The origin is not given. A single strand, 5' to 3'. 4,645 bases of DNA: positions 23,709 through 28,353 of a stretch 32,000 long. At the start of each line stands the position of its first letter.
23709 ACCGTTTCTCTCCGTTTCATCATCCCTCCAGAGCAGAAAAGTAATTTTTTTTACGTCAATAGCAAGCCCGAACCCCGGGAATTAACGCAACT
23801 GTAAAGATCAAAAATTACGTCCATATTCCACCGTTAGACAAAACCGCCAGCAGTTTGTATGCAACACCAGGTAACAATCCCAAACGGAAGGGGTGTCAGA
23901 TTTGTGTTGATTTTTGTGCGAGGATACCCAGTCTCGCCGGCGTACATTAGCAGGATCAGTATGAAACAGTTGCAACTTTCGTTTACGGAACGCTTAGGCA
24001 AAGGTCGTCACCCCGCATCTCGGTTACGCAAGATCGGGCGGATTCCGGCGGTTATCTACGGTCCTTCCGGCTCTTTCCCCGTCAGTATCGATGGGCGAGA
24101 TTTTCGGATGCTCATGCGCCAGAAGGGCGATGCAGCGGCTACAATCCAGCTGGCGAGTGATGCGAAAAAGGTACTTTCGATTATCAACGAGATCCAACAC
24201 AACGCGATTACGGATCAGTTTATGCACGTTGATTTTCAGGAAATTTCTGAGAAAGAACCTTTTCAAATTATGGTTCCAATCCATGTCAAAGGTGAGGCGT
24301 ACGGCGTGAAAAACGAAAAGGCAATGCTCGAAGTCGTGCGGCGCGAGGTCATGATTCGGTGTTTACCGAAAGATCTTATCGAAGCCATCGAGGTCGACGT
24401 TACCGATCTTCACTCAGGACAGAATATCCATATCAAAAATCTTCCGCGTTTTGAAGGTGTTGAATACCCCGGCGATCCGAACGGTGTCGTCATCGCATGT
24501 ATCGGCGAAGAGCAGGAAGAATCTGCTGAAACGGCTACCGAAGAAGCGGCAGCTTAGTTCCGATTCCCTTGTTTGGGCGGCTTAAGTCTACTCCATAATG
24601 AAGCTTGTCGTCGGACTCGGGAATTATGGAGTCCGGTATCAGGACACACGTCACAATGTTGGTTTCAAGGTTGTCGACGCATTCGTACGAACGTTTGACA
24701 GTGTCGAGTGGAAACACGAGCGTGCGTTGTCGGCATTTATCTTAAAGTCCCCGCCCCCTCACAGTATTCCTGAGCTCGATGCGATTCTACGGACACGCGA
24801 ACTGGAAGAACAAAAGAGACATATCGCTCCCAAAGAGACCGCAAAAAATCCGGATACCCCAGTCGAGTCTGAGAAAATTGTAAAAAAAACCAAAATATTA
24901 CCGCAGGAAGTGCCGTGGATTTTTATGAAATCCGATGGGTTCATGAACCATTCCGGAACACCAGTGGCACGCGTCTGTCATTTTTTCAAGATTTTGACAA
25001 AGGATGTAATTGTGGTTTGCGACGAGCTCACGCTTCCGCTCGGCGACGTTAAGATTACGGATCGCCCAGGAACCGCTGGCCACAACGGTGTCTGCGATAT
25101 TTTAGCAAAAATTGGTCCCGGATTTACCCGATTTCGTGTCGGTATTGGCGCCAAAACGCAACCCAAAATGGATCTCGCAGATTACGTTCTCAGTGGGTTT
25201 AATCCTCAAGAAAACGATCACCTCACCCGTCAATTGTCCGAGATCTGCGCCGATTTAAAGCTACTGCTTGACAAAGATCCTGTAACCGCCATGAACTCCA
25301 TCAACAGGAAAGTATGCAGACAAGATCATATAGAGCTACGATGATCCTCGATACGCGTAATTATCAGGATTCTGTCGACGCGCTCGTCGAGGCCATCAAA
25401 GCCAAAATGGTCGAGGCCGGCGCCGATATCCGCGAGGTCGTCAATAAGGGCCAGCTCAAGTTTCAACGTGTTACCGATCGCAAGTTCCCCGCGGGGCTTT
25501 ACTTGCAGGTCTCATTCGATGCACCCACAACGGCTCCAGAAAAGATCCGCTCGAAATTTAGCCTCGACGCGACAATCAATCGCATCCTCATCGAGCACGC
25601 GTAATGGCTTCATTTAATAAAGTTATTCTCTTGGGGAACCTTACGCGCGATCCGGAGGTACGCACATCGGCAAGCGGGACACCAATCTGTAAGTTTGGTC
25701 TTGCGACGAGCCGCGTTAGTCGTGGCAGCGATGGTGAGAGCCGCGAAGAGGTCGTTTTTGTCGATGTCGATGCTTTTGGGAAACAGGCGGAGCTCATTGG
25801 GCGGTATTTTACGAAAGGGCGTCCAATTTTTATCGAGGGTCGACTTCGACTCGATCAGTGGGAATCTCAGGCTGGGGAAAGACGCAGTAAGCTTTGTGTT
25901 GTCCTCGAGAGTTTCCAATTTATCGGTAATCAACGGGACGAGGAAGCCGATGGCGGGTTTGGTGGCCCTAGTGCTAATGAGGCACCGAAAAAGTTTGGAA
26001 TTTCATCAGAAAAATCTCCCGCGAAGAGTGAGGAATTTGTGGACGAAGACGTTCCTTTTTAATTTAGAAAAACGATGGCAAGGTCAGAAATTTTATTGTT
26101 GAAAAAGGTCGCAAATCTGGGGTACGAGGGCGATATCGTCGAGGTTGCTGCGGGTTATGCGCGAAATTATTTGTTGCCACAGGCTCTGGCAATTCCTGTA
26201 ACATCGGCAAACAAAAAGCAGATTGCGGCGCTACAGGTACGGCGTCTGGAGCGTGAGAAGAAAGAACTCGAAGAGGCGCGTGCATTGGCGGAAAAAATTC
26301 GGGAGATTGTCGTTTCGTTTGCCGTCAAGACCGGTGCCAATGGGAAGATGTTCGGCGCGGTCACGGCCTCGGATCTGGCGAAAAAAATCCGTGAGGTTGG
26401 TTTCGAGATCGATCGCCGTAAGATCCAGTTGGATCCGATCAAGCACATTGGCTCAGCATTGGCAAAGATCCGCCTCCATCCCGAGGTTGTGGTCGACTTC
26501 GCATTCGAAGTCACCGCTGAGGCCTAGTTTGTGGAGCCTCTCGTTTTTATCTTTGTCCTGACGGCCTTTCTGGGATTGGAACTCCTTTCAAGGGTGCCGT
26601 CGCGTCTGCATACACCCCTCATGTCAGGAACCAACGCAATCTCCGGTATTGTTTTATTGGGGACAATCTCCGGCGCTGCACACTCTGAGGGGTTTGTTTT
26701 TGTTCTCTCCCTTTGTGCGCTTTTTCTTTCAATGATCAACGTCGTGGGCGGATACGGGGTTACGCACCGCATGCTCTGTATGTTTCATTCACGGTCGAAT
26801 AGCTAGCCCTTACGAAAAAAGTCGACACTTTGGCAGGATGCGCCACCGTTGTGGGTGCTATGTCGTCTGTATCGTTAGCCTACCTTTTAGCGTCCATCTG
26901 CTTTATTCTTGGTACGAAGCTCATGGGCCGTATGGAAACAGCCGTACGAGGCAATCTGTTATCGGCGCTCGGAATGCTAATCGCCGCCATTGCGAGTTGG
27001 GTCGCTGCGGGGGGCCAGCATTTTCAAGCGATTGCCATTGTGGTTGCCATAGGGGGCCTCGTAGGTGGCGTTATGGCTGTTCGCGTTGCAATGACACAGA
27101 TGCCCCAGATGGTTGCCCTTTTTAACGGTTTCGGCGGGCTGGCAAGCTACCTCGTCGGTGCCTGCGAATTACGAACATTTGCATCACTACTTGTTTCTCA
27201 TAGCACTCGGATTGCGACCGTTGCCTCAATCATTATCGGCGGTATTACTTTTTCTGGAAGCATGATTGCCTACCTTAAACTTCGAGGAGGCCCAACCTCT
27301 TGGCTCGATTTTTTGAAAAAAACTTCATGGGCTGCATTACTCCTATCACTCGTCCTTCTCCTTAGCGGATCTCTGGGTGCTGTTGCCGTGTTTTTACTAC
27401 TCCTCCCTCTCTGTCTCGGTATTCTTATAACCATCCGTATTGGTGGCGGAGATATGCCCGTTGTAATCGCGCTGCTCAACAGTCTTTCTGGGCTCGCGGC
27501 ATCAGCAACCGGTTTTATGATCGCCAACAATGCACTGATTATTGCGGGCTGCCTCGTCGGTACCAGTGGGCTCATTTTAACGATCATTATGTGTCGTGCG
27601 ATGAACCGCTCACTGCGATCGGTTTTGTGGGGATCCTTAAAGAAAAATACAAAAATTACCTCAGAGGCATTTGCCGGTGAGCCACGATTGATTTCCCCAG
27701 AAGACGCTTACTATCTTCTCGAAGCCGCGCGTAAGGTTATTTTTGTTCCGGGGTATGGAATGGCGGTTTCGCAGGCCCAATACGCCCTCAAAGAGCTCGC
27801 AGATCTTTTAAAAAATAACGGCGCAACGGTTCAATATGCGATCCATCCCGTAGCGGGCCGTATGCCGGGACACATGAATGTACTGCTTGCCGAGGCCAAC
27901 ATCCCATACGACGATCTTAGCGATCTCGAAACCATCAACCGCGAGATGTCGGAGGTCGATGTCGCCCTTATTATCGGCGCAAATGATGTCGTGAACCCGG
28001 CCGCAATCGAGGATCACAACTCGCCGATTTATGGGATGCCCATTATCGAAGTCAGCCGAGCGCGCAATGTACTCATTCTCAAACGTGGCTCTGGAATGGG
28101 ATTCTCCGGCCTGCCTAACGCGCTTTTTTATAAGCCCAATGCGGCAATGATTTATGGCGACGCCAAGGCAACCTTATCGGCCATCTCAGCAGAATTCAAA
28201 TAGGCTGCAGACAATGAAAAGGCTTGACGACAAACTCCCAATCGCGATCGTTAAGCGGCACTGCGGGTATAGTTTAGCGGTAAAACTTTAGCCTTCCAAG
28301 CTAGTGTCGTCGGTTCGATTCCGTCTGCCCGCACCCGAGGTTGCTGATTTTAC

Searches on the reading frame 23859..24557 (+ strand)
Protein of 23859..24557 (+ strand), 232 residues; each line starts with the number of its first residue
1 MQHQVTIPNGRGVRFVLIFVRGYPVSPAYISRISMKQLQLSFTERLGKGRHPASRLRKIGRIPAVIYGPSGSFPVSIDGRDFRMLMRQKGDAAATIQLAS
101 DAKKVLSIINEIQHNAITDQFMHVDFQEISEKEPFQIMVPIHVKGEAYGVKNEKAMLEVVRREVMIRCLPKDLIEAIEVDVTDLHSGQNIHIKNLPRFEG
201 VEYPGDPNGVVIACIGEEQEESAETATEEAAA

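Call 45: search_protein_families(library=pfam, proteins=[window:23859-24557:+], max_evalue=0.001)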
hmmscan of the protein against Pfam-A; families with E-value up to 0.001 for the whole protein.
window:23859-24557:+ (232 aa): 2 families
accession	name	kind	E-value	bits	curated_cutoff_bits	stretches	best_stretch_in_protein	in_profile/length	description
PF14693.11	Ribosomal_TL5_C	-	1.7e-21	76.8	27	1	136-215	3-81/84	Ribosomal protein TL5, C-terminal domain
PF01386.24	Ribosomal_L25p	-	5.7e-17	62.4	23.6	1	40-126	1-82/82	Ribosomal L25p family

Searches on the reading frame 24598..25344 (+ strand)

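Call 45: search_protein_families(library=pfam, proteins=[window:24598-25344:+], max_evalue=0.001)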
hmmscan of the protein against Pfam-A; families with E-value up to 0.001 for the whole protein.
window:24598-25344:+ (248 aa): 1 family
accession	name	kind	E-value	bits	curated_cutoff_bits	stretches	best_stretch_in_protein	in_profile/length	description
PF01195.25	Pept_tRNA_hydro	-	6.4e-45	153.7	27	2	101-236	48-183/183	Peptidyl-tRNA hydrolase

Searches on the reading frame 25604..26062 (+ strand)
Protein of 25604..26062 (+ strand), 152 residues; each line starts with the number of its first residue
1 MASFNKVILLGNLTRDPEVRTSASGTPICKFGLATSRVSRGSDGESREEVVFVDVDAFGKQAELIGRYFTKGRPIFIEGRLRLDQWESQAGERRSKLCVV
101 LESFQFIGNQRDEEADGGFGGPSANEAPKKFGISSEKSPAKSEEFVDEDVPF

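Call 45: search_protein_families(library=pfam, proteins=[window:25604-26062:+], max_evalue=0.001)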
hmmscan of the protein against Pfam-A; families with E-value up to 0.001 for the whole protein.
window:25604-26062:+ (152 aa): 1 family
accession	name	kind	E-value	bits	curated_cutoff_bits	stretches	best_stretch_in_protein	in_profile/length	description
PF00436.31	SSB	-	5.8e-30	103.9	26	1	4-107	1-104/104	Single-strand binding protein family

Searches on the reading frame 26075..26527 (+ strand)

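Call 45: search_protein_families(library=pfam, proteins=[window:26075-26527:+], max_evalue=0.001)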
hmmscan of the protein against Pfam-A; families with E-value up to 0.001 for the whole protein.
window:26075-26527:+ (150 aa): 2 families
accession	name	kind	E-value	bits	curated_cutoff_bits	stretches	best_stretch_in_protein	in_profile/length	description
PF03948.19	Ribosomal_L9_C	-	5.1e-24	85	23.2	1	66-147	1-85/86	Ribosomal protein L9, C-terminal domain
PF01281.25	Ribosomal_L9_N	-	4e-20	71.5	20.7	1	5-50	2-47/47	Ribosomal protein L9, N-terminal domain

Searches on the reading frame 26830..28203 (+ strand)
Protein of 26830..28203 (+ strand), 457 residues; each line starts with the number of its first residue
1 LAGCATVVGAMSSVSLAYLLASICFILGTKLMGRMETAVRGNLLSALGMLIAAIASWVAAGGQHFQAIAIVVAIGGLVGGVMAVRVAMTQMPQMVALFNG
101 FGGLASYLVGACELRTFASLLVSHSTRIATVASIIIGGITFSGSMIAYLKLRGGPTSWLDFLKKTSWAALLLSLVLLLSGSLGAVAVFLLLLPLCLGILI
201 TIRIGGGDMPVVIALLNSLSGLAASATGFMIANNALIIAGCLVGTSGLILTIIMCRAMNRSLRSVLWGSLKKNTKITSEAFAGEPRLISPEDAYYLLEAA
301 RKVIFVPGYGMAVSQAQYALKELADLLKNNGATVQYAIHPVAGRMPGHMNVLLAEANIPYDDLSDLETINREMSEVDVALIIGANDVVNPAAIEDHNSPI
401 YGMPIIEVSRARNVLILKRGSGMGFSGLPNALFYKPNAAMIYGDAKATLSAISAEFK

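Call 45: search_protein_families(library=pfam, proteins=[window:26830-28203:+], max_evalue=0.001)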
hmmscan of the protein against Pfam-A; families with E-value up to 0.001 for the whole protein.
window:26830-28203:+ (457 aa): 1 family
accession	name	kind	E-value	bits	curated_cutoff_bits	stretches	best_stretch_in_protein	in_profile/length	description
PF02233.22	PNTB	-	4.4e-163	543.9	31.7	1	15-454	2-455/456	NAD(P) transhydrogenase beta subunit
